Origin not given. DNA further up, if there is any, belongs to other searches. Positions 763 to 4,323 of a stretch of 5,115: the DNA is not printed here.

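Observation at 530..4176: Helicase-nuclease cassette with two small tightly linked partner ORFs: candidate undescribed defence system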

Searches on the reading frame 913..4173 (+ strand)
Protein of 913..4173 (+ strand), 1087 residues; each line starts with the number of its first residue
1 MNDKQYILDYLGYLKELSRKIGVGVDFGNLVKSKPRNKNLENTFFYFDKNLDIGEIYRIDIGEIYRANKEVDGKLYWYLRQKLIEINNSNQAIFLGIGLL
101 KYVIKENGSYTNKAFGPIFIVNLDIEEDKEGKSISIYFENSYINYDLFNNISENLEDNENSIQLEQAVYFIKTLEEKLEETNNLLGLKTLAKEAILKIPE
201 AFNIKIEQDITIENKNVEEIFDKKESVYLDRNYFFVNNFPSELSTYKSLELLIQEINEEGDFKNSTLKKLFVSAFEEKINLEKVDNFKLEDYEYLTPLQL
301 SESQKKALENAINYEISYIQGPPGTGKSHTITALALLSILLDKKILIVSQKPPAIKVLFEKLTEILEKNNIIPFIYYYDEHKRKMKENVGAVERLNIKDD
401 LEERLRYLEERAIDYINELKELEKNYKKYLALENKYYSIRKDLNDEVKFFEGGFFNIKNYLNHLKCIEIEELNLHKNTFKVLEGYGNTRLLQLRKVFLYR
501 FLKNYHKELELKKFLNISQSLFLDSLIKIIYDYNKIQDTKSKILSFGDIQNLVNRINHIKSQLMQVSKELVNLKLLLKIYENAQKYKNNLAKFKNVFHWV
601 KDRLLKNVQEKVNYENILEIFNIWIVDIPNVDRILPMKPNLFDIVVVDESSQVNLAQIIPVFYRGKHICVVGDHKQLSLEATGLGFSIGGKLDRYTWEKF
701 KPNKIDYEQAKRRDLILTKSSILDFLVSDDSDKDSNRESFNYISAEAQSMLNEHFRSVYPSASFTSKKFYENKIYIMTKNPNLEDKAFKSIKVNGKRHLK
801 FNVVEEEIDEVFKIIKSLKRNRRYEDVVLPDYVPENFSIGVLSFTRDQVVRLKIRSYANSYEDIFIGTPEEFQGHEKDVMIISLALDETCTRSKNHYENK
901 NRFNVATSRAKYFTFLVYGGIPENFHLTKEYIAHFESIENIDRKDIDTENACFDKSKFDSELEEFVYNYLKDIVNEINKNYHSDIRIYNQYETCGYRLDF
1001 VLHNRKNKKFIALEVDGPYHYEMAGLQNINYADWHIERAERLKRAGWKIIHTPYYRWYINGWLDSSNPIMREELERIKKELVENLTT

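Call 7: search_protein_families(library=padloc, proteins=[window:913-4173:+], max_evalue=0.1)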
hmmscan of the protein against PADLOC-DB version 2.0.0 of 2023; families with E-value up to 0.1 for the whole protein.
window:913-4173:+ (1087 aa): 6 families
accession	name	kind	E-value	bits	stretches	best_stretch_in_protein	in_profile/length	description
PDLC03920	MkoA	-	2.1e-36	123.7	2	641-912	791-1068/1112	-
PDLC03921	MkoA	-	6.3e-24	81.8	3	266-433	992-1164/1607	-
PDLC03924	MkoC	-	9.9e-24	81.5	2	639-919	668-942/1136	-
PDLC05009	PDC-S37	-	1.2e-23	81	3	261-365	252-359/1550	-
PDLC02194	Hhe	-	4.2e-15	52.1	2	302-395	428-518/1911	-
PDLC04140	mad8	-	4e-07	27.8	1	316-442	29-162/314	mads_8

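Call 8: search_protein_families(library=ncbifam, proteins=[window:913-4173:+], max_evalue=0.1)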
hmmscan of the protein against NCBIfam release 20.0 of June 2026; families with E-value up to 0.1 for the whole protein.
window:913-4173:+ (1087 aa): 8 families
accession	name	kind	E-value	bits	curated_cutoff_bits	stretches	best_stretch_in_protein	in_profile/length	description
TIGR00376.1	TIGR00376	hypoth_equivalog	3.1e-25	88.7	348.9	3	245-371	115-229/639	IGHMBP2 family helicase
NF058533.1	antiphage_ProA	equivalog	3.6e-22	77.7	1500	3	264-365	609-715/1903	anti-phage protein ProA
NF042953.1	Hhe_antiphage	equivalog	7.7e-15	53.4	2000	2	302-428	329-450/1797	DUF4011 domain-containing anti-phage protein Hhe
NF040671.1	PLuB_AAA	exception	4.9e-14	50.7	999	2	298-365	814-882/1256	PLuB system helicase-like protein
TIGR01448.2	helicase_RecD2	equivalog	5.6e-10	38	500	1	172-346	212-363/713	SF1B family DNA helicase RecD2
TIGR01447.1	recD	equivalog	2.2e-07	29.8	310.15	1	203-337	84-186/597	exodeoxyribonuclease V subunit alpha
NF008127.0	PRK10875.1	equivalog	3.3e-06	25.9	671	1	299-411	156-266/619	exodeoxyribonuclease V subunit alpha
NF040697.1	VPA1267_fam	equivalog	0.017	15.2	90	1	353-433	55-134/143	VPA1267 family protein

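Call 9: search_protein_families(library=pfam, proteins=[window:913-4173:+], max_evalue=0.1)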
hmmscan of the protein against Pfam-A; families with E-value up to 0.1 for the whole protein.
window:913-4173:+ (1087 aa): 13 families
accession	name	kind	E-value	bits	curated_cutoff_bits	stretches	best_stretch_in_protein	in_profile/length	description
PF13086.12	AAA_11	-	8.5e-18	65.5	27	2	299-393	1-105/257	AAA domain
PF13087.12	AAA_12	-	3.1e-13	50.2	27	1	746-917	15-191/195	AAA domain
PF13245.12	AAA_19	-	4.3e-09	37.1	25.1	2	304-362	1-61/134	AAA domain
PF13604.12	AAA_30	-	9.9e-08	32.4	27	1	299-360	1-64/191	AAA domain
PF18741.7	MTES_1575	-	1.9e-07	31.5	38.2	1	973-1060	5-84/96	REase_MTES_1575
PF08373.16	RAP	-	7.9e-07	29.4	24.2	1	1013-1058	1-43/58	RAP domain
PF05127.21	NAT10_TcmA_helicase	-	0.00011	22.6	22.7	1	319-409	2-79/176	RNA cytidine acetyltransferase NAT10/TcmA, helicase domain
PF01443.25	Viral_helicase1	-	0.00021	21.6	21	0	634-783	50-204/228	Viral superfamily 1 RNA helicase core domain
PF02562.22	PhoH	-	0.003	17.5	27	1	301-348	6-53/205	PhoH-like protein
PF04851.21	ResIII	-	0.036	14.4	22.5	1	299-399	3-114/164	Type III restriction enzyme, res subunit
PF20379.3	DUF6674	-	0.036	14.1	28.5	0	548-592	23-66/251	Family of unknown function (DUF6674)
PF13191.12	AAA_16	-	0.069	14.1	32.6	0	315-373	25-80/167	AAA ATPase domain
PF00270.35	DEAD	-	0.072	13.3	26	0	302-370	2-73/167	DEAD/DEAH box helicase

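Call 13: find_encoding_contigs(protein=window:913-4173:+, flank=10000, max_places=6)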
Protein window:913-4173:+ (1087 aa): no gene with exactly this product is on record in the collection.

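Call 14: find_homologous_proteins(query=window:913-4173:+)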
Query window:913-4173:+ (1087 aa): 658 proteins with E <= 0.001 among 8000 candidates; the best 120 are listed.
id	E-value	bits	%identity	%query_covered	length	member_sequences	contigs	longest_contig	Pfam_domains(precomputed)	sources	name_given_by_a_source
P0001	0.0e+0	2368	98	100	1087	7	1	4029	PF08373.17,PF13087.13,PF13086.13,PF13604.13,PF13245.13,PF18741.8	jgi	-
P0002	0.0e+0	2358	98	100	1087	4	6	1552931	PF08373.17,PF13087.13,PF13086.13,PF13604.13,PF13245.13,PF18741.8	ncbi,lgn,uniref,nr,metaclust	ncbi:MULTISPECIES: AAA domain-containing protein [unclassified Hydrogenobaculum]|uniref:AAA domain-c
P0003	0.0e+0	2055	86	100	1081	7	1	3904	PF08373.17,PF13087.13,PF13086.13,PF13604.13,PF13245.13,PF18741.8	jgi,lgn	jgi:superfamily I DNA and/or RNA helicase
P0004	0.0e+0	2054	87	100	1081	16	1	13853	PF08373.17,PF13087.13,PF13086.13,PF13604.13,PF13245.13,PF18741.8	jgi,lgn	jgi:superfamily I DNA and/or RNA helicase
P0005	0.0e+0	1978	85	100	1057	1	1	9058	PF08373.17,PF13087.13,PF13086.13,PF01443.25,PF13604.13,PF13245.13,PF18741.8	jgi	-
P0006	0.0e+0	1971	85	100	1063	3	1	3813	PF08373.17,PF13087.13,PF13086.13,PF05127.22,PF01443.25,PF13604.13,PF13245.13,PF18741.8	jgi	jgi:hypothetical protein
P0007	0.0e+0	1880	81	100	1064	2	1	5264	PF08373.17,PF13087.13,PF13086.13,PF01443.25,PF13604.13,PF13245.13,PF18741.8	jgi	jgi:hypothetical protein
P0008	0.0e+0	1638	76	91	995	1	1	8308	PF08373.17,PF13087.13,PF13086.13,PF13604.13,PF13245.13,PF18741.8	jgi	-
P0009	0.0e+0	1574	89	73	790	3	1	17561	PF08373.17,PF13087.13,PF13086.13,PF05127.22,PF01443.25,PF13604.13,PF13245.13,PF18741.8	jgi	jgi:superfamily I DNA and/or RNA helicase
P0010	0.0e+0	1523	87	73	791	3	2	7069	PF08373.17,PF13087.13,PF13086.13,PF01443.25,PF13604.13,PF13245.13,PF18741.8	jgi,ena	-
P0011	0.0e+0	1349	75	81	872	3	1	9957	PF13086.13,PF13604.13,PF13245.13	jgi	jgi:hypothetical protein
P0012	0.0e+0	1156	51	99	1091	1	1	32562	PF08373.17,PF13087.13,PF13086.13,PF13604.13,PF13245.13,PF18741.8,PF02562.23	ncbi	ncbi:AAA domain-containing protein [Thermocrinis sp.]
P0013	0.0e+0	1111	51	100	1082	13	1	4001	PF08373.17,PF13087.13,PF13086.13,PF13604.13,PF13245.13,PF18741.8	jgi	-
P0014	1.2e-290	985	48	99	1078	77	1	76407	PF08373.17,PF13087.13,PF13086.13,PF01443.25,PF13604.13,PF13245.13,PF18741.8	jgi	jgi:hypothetical protein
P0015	6.2e-290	983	48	99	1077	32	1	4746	PF08373.17,PF13087.13,PF13086.13,PF01443.25,PF13604.13,PF13245.13,PF18741.8,PF00580.28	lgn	-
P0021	1.6e-271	922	45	100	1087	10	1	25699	PF08373.17,PF13087.13,PF13086.13,PF13604.13,PF13245.13,PF18741.8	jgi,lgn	jgi:superfamily I DNA and/or RNA helicase/very-short-patch-repair endonuclease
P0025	1.9e-200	687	40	100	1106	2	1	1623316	PF08373.17,PF13087.13,PF13086.13,PF01443.25,PF13604.13,PF13245.13,PF18741.8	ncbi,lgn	-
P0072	5.6e-108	380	32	77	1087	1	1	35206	PF13087.13,PF13086.13,PF01443.25,PF13604.13,PF13245.13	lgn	-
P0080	5.4e-36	142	25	71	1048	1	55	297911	PF13087.13,PF13086.13,PF01443.25,PF13604.13,PF13245.13,PF18741.8,PF20720.4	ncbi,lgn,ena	-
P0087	2.5e-26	110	29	48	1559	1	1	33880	PF04480.19,PF13087.13,PF13086.13,PF00270.36,PF13604.13,PF13245.13,PF18741.8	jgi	jgi:very-short-patch-repair endonuclease/superfamily I DNA and/or RNA helicase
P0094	7.0e-24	102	25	43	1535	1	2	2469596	PF04480.19,PF13087.13,PF13086.13,PF05127.22,PF01443.25,PF13604.13,PF13245.13,PF18741.8,PF20720.4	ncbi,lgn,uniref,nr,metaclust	ncbi:AAA domain-containing protein [Acetohalobium arabaticum]|uniref:DNA helicase n=1 Tax=Acetohalob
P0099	8.1e-23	98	26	45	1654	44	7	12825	PF13087.13,PF13086.13,PF13604.13,PF13245.13,PF18741.8,PF20720.4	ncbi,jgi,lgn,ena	jgi:superfamily I DNA and/or RNA helicase/very-short-patch-repair endonuclease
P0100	8.8e-23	98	25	42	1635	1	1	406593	PF13087.13,PF13086.13,PF13604.13,PF13245.13,PF18741.8,PF20720.4,PF00580.28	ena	-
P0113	1.4e-21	94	25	47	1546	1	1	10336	PF04480.19,PF13087.13,PF13086.13,PF13604.13,PF13245.13,PF18741.8,PF20720.4,PF13191.13,PF00580.28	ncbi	-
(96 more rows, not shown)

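Call 17: find_related_loci(query=A1, collection=genome_contigs, flank=6000)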
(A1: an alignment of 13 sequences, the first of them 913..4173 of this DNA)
Query A1 (1087 aa) in genome_contigs; peptide patterns used: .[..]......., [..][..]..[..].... (x = any residue, [..] = any of these).
600 stretches matched a pattern (row limit reached: there are more); 584 encode a relative of the query (tblastn E <= 1e-3); the best 80 are kept; 78 distinct loci.
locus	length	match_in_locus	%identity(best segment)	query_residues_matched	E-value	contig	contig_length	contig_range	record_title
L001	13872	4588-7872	38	3-1081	0e+0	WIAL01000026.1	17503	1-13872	MAG: Hydrogenothermaceae bacterium isolate S21_4_esom k251_2364, whole genome shotgun sequence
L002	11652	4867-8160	33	7-1085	1e-167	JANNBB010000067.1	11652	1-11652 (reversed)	MAG: Bacteroidota bacterium isolate OTE_78_metabat_381 OTE_78_k141_2879149, whole genome shotgun sequence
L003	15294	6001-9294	33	7-1085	4e-164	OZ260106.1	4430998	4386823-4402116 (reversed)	MAG: uncultured Bacteroidia bacterium isolate CRY1-m2-bin03 genome assembly, chromosome: 1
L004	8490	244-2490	42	343-1081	1e-161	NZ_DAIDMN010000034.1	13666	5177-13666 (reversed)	MAG: Sulfurihydrogenibium sp. isolate clean452 NODE_34_length_13666_cov_5.760689, whole genome shotgun sequence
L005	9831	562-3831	34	4-1077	7e-151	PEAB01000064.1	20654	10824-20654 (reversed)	MAG: Nitrospirae bacterium MYbinv3 scaffold371, whole genome shotgun sequence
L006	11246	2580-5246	36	223-1085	1e-150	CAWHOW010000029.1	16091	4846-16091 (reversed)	MAG: uncultured Bacteroidetes bacterium isolate MFD04780.bin.1.106 genome assembly, contig: contig_24183, whole genome s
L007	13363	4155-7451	32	2-1081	4e-148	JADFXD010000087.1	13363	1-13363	MAG: Nitrospirae bacterium isolate nDJH13bin1 nDJH13_bin1_NODE_2506_length_13363_cov_47.271942, whole genome shotgun seq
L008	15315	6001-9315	33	2-1085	2e-151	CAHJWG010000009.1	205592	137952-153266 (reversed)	Sphingobacteriaceae bacterium isolate Lichen_MAGs_lobaria3 genome assembly, contig: NODE_46_length_205592_cov_6.151157,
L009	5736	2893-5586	35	213-1083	5e-146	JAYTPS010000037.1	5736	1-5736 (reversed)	MAG: Flavobacterium sp. isolate GFS_4443 GFS_4443_36, whole genome shotgun sequence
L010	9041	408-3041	36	224-1077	1e-144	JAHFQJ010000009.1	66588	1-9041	MAG: Burkholderiaceae bacterium isolate nzgw548 NODE_159_length_66589_cov_4.858097, whole genome shotgun sequence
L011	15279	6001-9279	30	7-1081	1e-138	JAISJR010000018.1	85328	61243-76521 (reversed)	MAG: Planctomycetota bacterium isolate Hs463_bin132 k119_526734, whole genome shotgun sequence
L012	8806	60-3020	32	119-1068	2e-136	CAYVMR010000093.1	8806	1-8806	MAG TPA_asm: uncultured bacterium isolate SRP319275_co3_157 genome assembly, contig: NODE_8076_length_8806_cov_6.495372,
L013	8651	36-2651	34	227-1081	1e-132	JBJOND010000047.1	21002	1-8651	MAG: Bacteroidota bacterium isolate umpqua_2019_sw_WHONDRS-S19S_0079_A_bin.74 scaffold_0001244, whole genome shotgun seq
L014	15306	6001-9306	29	7-1079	2e-126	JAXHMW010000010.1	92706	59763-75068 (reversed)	MAG: Planctomycetota bacterium isolate Salar_de_Ascotan_soil_MAG_ASO65 contig_11219_polypolish, whole genome shotgun seq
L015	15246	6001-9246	31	8-1081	5e-124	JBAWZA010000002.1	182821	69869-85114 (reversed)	MAG: bacterium isolate ELA103 MAG103_2, whole genome shotgun sequence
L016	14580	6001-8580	32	261-1085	1e-123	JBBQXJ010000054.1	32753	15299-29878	MAG: Verrucomicrobiota bacterium isolate Co_metawrap_2108 Cmw_2108_k141_9834640_length_32753_cov_21.9974, whole genome s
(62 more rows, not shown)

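Call 21: find_encoding_contigs(protein=P0002, flank=10000, max_places=4)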
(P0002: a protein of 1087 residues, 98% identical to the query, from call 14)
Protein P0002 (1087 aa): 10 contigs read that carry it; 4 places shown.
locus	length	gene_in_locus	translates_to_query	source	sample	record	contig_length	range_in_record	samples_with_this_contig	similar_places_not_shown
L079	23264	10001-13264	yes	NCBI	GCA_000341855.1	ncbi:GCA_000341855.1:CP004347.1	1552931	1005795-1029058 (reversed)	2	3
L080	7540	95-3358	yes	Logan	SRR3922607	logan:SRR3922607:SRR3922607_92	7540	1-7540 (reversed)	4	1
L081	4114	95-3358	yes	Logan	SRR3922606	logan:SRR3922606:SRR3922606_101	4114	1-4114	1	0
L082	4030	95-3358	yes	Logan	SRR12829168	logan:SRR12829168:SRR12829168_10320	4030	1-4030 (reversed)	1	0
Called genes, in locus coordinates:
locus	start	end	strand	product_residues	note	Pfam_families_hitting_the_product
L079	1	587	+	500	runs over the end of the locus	PF21760:SecD_1st, PF22599:SecDF_P1_head, PF02355:SecD_SecF_C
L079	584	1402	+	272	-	PF06750:A24_N_bact, PF01478:Peptidase_A24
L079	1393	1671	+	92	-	PF02416:TatA_B_E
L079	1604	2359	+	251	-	PF00902:TatC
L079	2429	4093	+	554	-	PF25596:CPSase_L_D1, PF02786:CPSase_L_D2, PF07478:Dala_Dala_lig_C (faint), PF02787:CPSase_L_D3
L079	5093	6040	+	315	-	PF04754:Transposase_31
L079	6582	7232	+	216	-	-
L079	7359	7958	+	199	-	-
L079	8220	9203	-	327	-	-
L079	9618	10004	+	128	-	-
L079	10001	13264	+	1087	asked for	PF13086:AAA_11, PF13245:AAA_19 (faint), PF13604:AAA_30 (faint), PF13086:AAA_11 (weak), PF13087:AAA_12, PF18741:MTES_1575 (weak), PF08373:RAP (weak)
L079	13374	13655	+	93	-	PF01649:Ribosomal_S20p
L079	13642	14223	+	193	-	PF14559:TPR_19 (faint), PF13428:TPR_14 (faint), PF13174:TPR_6 (weak)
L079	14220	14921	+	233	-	PF01259:SAICAR_synt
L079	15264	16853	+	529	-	PF00662:Proton_antipo_N (weak), PF00361:Proton_antipo_M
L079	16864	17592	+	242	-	-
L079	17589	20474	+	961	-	PF10070:DabA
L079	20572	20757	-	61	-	-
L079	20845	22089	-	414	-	PF00709:Adenylsucc_synt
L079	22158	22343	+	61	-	PF00717:Peptidase_S24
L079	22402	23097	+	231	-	-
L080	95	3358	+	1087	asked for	PF13086:AAA_11, PF13245:AAA_19 (faint), PF13604:AAA_30 (faint), PF13086:AAA_11 (weak), PF13087:AAA_12, PF18741:MTES_1575 (weak), PF08373:RAP (weak)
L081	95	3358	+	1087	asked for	PF13086:AAA_11, PF13245:AAA_19 (faint), PF13604:AAA_30 (faint), PF13086:AAA_11 (weak), PF13087:AAA_12, PF18741:MTES_1575 (weak), PF08373:RAP (weak)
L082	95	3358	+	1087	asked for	PF13086:AAA_11, PF13245:AAA_19 (faint), PF13604:AAA_30 (faint), PF13086:AAA_11 (weak), PF13087:AAA_12, PF18741:MTES_1575 (weak), PF08373:RAP (weak)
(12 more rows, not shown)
